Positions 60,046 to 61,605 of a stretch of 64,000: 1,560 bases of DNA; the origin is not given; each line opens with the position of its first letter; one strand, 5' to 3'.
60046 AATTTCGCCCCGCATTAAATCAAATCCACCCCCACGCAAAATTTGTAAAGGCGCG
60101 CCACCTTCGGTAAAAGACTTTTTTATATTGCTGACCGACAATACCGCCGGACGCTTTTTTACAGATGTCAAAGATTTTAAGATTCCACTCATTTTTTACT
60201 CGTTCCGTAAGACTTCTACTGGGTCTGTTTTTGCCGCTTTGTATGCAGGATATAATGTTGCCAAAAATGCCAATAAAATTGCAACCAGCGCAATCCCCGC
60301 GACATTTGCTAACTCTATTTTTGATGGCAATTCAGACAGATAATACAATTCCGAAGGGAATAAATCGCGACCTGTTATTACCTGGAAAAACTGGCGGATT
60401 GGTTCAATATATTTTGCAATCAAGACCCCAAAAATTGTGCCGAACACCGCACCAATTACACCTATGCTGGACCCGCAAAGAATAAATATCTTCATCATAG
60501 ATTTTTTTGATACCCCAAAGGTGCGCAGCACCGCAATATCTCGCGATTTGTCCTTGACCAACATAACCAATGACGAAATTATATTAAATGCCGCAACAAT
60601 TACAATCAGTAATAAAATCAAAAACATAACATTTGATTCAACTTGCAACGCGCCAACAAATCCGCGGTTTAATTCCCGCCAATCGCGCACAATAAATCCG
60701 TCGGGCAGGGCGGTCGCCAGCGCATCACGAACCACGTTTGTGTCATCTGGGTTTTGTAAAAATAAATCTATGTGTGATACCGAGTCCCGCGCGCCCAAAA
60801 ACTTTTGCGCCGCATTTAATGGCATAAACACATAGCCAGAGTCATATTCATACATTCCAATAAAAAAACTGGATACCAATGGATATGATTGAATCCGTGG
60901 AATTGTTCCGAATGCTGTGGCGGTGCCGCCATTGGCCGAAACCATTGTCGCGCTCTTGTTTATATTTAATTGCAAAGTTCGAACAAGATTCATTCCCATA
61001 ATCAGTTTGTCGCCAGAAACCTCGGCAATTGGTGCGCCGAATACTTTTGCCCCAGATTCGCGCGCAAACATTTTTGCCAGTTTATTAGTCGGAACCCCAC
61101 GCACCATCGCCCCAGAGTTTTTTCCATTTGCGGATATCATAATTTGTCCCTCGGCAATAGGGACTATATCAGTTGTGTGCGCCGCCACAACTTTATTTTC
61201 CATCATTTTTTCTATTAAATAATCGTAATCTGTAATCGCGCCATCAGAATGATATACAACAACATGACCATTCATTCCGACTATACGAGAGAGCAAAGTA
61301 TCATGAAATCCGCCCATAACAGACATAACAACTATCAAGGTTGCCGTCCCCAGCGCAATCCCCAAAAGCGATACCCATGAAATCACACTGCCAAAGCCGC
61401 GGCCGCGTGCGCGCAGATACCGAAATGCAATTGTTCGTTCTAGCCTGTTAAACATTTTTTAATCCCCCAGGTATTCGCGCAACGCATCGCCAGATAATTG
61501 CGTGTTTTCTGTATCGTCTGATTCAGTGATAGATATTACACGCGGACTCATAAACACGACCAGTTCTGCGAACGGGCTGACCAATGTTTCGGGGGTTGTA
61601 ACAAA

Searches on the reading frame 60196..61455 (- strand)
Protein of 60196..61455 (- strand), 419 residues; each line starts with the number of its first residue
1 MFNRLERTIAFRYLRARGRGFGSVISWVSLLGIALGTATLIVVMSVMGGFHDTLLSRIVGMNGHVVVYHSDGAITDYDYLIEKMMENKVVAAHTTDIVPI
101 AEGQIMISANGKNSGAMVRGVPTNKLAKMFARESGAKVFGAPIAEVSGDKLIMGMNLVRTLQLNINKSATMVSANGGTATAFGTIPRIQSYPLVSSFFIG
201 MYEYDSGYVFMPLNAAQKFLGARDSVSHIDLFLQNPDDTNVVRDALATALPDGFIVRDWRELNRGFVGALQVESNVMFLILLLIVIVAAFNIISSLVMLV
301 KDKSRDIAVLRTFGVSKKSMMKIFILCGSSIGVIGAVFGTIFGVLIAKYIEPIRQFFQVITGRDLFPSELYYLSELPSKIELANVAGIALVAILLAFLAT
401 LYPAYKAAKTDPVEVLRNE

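Call 87: find_encoding_contigs(protein=window:60196-61455:-, flank=10000, max_places=2)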
Protein window:60196-61455:- (419 aa): 1 contig read that carries it; 1 place shown.
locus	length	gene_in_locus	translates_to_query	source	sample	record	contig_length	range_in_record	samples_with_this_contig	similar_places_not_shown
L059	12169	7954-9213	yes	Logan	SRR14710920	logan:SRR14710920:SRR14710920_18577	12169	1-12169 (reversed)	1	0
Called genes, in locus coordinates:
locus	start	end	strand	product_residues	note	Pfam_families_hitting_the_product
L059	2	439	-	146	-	?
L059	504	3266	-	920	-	-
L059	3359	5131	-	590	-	PF00834:Ribul_P_3_epim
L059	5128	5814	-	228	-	PF03799:FtsQ_DivIB_C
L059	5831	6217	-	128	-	-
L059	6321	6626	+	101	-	-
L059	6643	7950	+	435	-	-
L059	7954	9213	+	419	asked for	PF12704:MacB_PCD, PF02687:FtsX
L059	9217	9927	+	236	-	PF00005:ABC_tran, PF02463:SMC_N, PF13304:AAA_21 (faint)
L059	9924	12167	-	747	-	?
